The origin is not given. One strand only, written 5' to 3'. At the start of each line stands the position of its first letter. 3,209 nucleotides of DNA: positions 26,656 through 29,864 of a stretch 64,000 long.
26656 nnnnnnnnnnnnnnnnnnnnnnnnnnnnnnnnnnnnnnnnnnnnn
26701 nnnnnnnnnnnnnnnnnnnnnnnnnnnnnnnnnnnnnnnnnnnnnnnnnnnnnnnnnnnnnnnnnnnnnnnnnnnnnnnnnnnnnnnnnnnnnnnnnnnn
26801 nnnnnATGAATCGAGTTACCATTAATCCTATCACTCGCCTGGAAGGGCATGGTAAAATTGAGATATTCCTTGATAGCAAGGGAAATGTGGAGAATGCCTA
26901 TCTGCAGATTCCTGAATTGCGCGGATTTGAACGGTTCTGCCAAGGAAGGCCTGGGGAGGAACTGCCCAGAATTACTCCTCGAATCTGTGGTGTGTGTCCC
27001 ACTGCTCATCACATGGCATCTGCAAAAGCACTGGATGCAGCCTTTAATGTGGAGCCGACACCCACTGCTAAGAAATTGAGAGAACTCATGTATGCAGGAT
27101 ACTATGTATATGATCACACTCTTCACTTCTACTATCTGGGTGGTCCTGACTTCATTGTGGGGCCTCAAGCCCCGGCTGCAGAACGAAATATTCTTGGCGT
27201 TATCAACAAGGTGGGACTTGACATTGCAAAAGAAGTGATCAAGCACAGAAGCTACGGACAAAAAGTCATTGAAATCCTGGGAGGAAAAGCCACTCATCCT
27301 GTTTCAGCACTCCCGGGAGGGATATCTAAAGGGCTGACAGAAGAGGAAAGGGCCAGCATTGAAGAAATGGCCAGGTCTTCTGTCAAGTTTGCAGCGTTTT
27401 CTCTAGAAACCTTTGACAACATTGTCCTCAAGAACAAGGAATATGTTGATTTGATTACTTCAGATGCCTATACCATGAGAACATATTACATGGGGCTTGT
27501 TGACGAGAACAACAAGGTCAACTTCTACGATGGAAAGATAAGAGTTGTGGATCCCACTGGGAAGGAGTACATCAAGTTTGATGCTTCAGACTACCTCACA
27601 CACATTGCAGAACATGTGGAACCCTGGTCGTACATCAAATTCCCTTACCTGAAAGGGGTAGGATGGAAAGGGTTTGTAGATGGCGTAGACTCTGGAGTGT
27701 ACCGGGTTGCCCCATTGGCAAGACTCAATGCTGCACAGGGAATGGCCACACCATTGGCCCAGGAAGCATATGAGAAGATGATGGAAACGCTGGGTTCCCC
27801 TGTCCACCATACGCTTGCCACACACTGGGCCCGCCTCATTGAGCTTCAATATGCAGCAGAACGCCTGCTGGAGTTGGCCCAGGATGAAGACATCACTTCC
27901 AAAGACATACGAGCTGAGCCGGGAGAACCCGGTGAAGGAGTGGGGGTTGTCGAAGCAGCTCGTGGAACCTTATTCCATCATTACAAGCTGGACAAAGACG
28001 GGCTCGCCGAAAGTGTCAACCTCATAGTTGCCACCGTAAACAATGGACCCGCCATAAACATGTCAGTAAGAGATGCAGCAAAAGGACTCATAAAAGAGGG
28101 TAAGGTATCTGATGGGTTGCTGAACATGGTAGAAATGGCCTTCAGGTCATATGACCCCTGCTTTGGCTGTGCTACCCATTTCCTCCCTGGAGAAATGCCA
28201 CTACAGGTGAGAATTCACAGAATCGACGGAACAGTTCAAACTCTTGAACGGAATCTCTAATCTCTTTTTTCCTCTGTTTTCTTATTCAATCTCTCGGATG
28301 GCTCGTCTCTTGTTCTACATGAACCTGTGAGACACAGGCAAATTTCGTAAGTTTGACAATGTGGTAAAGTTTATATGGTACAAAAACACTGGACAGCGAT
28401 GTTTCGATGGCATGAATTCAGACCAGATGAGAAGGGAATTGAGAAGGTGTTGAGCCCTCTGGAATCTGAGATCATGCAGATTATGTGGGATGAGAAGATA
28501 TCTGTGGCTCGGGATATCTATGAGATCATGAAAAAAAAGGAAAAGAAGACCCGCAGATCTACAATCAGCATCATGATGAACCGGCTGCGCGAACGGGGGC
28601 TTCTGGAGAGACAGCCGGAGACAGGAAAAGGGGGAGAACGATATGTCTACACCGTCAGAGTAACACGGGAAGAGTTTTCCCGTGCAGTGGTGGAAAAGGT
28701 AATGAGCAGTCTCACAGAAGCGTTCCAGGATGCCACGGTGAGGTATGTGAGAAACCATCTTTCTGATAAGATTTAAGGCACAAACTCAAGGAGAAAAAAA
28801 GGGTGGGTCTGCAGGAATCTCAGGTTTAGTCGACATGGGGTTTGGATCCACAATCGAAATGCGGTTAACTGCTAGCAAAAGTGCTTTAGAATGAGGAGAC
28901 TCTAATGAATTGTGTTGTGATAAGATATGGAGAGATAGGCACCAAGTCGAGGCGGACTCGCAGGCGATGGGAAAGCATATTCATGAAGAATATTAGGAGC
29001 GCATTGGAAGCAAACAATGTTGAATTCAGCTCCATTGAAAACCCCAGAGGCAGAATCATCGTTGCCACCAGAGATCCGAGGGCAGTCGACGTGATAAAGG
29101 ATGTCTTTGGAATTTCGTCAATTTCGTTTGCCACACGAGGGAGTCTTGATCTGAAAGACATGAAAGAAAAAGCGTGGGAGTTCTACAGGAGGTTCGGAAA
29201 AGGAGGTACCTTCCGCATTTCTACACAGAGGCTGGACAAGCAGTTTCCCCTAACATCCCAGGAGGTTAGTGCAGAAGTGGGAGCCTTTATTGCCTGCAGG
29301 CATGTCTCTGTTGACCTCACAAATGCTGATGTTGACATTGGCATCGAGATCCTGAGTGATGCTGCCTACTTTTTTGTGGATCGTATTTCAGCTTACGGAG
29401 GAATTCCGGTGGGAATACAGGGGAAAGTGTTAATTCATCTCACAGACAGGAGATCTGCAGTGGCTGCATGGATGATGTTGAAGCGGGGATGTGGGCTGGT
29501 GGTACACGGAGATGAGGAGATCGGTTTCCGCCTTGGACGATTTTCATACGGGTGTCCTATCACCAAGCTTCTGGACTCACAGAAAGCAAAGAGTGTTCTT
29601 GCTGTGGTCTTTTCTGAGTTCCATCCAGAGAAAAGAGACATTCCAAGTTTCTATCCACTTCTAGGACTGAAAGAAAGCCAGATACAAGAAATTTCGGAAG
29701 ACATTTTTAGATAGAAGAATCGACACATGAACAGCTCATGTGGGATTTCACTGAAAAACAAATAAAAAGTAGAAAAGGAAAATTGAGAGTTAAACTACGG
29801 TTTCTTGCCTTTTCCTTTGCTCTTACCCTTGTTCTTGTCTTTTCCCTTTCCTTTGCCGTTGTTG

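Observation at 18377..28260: Eight-gene hdrC-hdrB-hdrA-mvhD-hdrA(large)-mvhD-mvhG-mvhA cluster with duplicated HdrA and MvhD modules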

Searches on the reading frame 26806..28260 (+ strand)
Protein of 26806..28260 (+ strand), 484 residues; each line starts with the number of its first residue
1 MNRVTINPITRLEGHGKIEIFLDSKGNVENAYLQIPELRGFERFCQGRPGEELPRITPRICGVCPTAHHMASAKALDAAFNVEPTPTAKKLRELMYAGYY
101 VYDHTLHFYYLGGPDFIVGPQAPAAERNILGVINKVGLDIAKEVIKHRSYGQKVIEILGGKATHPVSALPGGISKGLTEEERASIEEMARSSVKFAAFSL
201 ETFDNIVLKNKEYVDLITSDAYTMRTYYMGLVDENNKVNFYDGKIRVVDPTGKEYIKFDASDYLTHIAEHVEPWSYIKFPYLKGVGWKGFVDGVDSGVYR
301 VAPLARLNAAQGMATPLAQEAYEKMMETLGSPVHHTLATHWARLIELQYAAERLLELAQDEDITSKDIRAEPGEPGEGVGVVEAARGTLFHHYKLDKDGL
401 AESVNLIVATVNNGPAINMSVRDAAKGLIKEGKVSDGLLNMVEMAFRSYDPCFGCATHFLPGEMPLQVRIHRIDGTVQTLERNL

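Call 3: search_protein_families(library=pfam, proteins=[window:26806-28260:+], max_evalue=0.001)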
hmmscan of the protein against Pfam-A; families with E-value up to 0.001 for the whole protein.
window:26806-28260:+ (484 aa): 1 family
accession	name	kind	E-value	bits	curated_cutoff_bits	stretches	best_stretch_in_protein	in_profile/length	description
PF00374.24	NiFeSe_Hases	-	3.3e-38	132.4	25.8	2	39-117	1-79/508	Nickel-dependent hydrogenase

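Call 4: search_protein_families(library=ncbifam, proteins=[window:26806-28260:+], max_evalue=0.001)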
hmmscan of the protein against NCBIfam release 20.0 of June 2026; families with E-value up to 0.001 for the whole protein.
window:26806-28260:+ (484 aa): 9 families
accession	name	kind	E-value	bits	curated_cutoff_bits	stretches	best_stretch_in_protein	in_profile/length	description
NF041785.2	VhuA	equivalog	1.3e-131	439.1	800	1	1-430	1-418/418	F420-non-reducing hydrogenase Vhu subunit A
NF033181.1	NiFeSe_hydrog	equivalog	4.6e-53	180.9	600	2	1-122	1-121/507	nickel-dependent hydrogenase large subunit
NF040828.1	sulfhyd_ShyA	equivalog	1.3e-50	172.5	700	2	4-225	3-216/415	NAD(P)-dependent hydrogenase/sulfhydrogenase 2 subunit alpha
NF045518.1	H2_NiFeSe_large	exception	6.4e-49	167.1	780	1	3-460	3-482/485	NiFeSe hydrogenase large subunit HysA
TIGR03295.1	frhA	equivalog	2.4e-48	165.1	392.5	2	2-209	3-198/412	coenzyme F420 hydrogenase subunit alpha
NF040832.1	sulfhyd_HydA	equivalog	3.1e-38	132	880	1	4-459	5-423/426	NADPH-dependent hydrogenase/sulfhydrogenase 1 subunit alpha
NF007778.0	PRK10467.1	equivalog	3.9e-26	91.5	969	2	2-117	3-117/567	hydrogenase 2 large subunit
NF007550.0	PRK10170.1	equivalog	1.1e-25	90.1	1101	2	3-118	18-133/597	Ni/Fe-hydrogenase large subunit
NF041786.2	VhuU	equivalog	2.3e-08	33.7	70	1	438-460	7-29/45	F420-non-reducing hydrogenase selenoprotein subunit VhuU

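Call 57: search_solved_structures(query=window:26806-28260:+, max_evalue=1e-20)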
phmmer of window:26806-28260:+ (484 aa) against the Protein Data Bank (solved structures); distinct sequences matched with E-value up to 1e-20: 65 (the best 60 are shown).
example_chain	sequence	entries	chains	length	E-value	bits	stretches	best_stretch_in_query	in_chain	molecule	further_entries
5odc_F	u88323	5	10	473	4e-125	421.1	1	3-463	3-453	Methyl-viologen reducing hydrogenase subunit A | Methyl-viologen reducing hydrogenase, subunit A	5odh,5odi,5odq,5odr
7t2r_D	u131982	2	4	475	3.7e-120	404.7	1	3-470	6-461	NiFe hydrogenase large subunit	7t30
9sfi_g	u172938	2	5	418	1.8e-117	395.8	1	1-428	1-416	Coenzyme F420-reducing hydrogenase, alpha subunit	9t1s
9sw2_F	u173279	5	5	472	3.8e-115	388.2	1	3-467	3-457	F420-non-reducing hydrogenase subunit A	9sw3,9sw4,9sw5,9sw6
5xf9_D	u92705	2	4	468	2.4e-101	342.7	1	2-458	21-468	NAD-reducing hydrogenase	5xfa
5jsu_B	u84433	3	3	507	2.2e-41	145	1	4-463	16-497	Periplasmic [NiFeSe] hydrogenase, large subunit, selenocysteine-containing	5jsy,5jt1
5jsh_B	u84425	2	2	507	7.1e-40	139.9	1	4-463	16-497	Periplasmic [NiFeSe] hydrogenase, large subunit, selenocysteine-containing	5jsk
6rtp_B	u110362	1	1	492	1.2e-38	135.9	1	4-458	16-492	Periplasmic [NiFeSe] hydrogenase, large subunit, selenocysteine-containing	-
3ze6_B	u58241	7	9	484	1.6e-38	135.5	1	4-458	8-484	PERIPLASMIC [NIFESE] HYDROGENASE, LARGE SUBUNIT, SELENOCYS SELENOCYSTEINE-CONTAINING | PERIPLASMIC [NIFESE] HYDROGENASE, LARGE SUBUNIT, SELENOCYSTEINE-CONTAININ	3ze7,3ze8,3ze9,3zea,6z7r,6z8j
2wpn_B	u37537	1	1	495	1.7e-38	135.4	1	4-458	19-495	PERIPLASMIC [NIFESE] HYDROGENASE, LARGE SUBUNIT, SELENOCYSTEINE-CONTAINING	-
6z8m_B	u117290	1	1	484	1e-37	132.8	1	4-458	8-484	Periplasmic [NiFeSe] hydrogenase, large subunit, selenocysteine-containing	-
6z8o_B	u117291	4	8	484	1.1e-37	132.8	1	4-458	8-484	Periplasmic [NiFeSe] hydrogenase, large subunit, selenocysteine-containing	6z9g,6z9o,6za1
6ruc_B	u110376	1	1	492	1.1e-37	132.7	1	4-458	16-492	Periplasmic [NiFeSe] hydrogenase, large subunit, selenocysteine-containing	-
6ru9_B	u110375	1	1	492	1.1e-37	132.7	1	4-458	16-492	Periplasmic [NiFeSe] hydrogenase, large subunit, selenocysteine-containing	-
9r51_A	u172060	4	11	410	2.8e-37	131.4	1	4-201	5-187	F420-reducing [NiFe]-hydrogenase from Methanothermococcus thermolithotrophicus subunit alp | F420-reducing [NiFe]-hydrogenase from Methanothermococcus thermolit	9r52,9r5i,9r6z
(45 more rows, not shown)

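Call 83: list_cluster_members(proteins=[P0001, window:26806-28260:+])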
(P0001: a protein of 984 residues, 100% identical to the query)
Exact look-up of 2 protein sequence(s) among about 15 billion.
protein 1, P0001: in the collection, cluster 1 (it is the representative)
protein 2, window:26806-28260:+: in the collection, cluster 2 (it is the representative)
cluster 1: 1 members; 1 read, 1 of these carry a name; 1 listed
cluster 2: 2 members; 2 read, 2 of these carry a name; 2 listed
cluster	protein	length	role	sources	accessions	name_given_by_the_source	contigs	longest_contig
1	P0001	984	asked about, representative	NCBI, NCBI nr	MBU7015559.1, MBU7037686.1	MAG: CoB--CoM heterodisulfide reductase iron-sulfur subunit A family protein ... | CoB--CoM heterodisulfide reductase iron-sulfur subunit A family protein [Theionarchaea ...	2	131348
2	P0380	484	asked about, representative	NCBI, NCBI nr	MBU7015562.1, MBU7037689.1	MAG: Ni/Fe hydrogenase subunit alpha [Theionarchaea archaeon] | Ni/Fe hydrogenase subunit alpha [Theionarchaea archaeon]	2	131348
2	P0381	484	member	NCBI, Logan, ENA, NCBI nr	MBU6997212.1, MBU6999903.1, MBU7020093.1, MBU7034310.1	MAG: Ni/Fe hydrogenase subunit alpha [Theionarchaea archaeon] | Ni/Fe hydrogenase subunit alpha [Theionarchaea archaeon]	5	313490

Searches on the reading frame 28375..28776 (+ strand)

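Call 8: search_protein_families(library=pfam, proteins=[window:28375-28776:+], max_evalue=0.001)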
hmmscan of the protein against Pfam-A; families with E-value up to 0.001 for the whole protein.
window:28375-28776:+ (133 aa): 1 family
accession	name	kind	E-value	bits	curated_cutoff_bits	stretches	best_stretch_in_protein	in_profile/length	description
PF03965.22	Penicillinase_R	-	5.2e-16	59.5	22.6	1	26-127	1-98/115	Penicillinase repressor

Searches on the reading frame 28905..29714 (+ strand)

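Call 8: search_protein_families(library=pfam, proteins=[window:28905-29714:+], max_evalue=0.001)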
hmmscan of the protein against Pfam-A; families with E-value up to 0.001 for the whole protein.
window:28905-29714:+ (269 aa): 2 families
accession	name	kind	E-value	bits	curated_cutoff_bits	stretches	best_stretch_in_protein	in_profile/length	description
PF22025.1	ThiI_fer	-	1.1e-14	55.1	25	1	4-74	2-72/72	ThiI ferredoxin-like domain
PF02926.22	THUMP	-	3.5e-12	47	20.6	1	82-159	3-84/84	THUMP domain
